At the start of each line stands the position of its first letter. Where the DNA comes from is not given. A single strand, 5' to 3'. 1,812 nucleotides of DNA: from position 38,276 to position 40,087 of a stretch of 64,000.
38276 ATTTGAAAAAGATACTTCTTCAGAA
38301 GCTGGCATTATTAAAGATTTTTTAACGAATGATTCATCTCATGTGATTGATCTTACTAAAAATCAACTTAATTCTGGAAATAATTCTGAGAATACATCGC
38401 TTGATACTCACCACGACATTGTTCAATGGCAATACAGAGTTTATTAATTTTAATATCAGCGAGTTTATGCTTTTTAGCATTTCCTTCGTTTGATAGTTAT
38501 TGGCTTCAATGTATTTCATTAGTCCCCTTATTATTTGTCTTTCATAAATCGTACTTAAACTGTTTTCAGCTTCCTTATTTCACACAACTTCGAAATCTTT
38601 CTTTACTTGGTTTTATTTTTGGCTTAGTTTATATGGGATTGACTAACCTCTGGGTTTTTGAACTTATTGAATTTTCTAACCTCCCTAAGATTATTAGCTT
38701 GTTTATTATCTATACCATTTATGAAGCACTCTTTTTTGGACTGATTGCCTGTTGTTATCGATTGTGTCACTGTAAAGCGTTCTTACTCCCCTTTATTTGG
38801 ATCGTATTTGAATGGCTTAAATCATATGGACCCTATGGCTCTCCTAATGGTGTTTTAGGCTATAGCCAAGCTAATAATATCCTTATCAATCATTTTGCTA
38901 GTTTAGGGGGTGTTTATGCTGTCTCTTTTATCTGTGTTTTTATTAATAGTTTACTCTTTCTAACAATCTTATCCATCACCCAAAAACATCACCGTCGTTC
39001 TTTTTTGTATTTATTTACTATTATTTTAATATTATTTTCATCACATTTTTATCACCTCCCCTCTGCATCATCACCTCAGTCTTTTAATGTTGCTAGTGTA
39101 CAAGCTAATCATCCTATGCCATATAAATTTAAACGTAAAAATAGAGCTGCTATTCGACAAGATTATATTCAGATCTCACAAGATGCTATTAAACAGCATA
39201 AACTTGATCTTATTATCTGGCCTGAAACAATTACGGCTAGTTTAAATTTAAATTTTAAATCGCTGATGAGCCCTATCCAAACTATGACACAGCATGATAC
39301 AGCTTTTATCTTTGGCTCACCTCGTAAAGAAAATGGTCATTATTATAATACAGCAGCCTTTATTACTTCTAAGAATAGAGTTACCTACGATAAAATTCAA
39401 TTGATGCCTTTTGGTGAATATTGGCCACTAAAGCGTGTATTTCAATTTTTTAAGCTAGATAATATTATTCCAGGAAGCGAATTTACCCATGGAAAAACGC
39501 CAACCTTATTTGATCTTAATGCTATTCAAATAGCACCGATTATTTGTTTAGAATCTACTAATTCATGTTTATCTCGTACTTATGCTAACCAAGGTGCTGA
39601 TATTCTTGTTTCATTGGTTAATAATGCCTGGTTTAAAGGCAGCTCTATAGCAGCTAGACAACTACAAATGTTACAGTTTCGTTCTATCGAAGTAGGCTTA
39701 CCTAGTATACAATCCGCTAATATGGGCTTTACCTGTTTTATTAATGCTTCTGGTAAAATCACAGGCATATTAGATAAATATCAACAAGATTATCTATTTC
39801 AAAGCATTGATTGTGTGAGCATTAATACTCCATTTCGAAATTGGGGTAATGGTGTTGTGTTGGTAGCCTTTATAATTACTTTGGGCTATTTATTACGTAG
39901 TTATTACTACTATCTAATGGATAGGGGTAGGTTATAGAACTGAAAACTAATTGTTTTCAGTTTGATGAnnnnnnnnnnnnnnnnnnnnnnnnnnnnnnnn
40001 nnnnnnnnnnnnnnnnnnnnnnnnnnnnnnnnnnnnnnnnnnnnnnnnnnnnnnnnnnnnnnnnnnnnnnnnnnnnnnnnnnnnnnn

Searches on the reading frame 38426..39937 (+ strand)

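Call 31: search_protein_families(library=pfam, proteins=[window:38426-39937:+], max_evalue=0.0001)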
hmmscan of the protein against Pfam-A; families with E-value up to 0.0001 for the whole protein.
window:38426-39937:+ (503 aa): 2 families
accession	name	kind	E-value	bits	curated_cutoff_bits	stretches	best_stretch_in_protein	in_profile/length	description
PF20154.4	LNT_N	-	1.4e-26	94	27.1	1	11-176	1-159/159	Apolipoprotein N-acyltransferase N-terminal domain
PF00795.27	CN_hydrolase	-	1.1e-22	81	23.2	1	222-464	2-249/256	Carbon-nitrogen hydrolase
